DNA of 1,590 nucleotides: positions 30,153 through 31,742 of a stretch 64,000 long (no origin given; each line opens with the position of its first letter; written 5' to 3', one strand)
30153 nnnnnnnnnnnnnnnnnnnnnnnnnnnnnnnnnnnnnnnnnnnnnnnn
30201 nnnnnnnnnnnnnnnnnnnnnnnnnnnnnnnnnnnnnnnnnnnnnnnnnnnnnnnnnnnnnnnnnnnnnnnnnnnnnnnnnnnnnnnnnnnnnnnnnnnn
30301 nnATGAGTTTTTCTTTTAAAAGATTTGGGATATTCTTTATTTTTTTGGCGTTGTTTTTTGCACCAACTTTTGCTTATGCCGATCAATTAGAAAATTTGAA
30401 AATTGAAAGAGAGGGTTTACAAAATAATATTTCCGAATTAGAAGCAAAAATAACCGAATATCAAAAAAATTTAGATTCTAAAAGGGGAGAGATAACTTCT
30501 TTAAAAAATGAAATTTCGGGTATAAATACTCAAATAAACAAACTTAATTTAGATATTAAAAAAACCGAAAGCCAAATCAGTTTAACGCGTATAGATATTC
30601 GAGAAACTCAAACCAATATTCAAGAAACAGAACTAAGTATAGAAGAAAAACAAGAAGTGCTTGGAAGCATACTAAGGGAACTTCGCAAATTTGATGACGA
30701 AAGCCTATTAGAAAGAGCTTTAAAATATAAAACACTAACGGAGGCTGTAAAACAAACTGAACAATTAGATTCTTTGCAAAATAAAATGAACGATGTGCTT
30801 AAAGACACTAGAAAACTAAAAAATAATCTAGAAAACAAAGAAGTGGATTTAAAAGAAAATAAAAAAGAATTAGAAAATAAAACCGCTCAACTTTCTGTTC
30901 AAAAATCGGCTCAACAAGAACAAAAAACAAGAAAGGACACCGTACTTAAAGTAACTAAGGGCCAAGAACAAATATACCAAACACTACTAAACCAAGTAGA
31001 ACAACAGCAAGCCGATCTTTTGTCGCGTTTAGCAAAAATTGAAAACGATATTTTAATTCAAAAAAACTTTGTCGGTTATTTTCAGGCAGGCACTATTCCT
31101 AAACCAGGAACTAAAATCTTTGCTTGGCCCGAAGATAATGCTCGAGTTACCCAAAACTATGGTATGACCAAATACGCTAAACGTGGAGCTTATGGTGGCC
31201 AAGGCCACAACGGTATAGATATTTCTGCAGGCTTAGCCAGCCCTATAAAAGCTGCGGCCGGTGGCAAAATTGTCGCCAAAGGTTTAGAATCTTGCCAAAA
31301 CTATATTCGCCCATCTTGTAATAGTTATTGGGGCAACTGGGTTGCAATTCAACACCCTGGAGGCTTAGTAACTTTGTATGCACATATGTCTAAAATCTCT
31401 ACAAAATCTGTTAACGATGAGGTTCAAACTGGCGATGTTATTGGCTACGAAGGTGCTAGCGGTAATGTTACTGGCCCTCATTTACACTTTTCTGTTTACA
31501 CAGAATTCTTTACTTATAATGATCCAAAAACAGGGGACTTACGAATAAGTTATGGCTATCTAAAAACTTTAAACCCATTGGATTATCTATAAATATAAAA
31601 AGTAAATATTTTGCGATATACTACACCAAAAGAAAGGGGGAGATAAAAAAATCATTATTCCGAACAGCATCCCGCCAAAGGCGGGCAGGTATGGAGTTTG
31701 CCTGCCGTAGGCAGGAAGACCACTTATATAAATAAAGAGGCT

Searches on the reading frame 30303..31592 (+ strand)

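Call 5: search_protein_families(library=pfam, proteins=[window:30303-31592:+], max_evalue=0.01)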
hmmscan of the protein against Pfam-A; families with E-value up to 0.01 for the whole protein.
window:30303-31592:+ (429 aa): 4 families
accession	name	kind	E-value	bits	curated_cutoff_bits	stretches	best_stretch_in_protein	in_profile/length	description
PF01551.29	Peptidase_M23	-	3.5e-24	85.3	28.7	1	301-400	2-89/96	Peptidase family M23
PF11932.13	DUF3450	-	0.0025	17.6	32.6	1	14-139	3-128/241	Protein of unknown function (DUF3450)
PF05266.19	DUF724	-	0.0053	17.1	38.4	1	28-93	117-182/188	Protein of unknown function (DUF724)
PF10186.14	ATG14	-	0.0055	16.3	33.2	1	27-107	26-107/347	Vacuolar sorting 38 and autophagy-related subunit 14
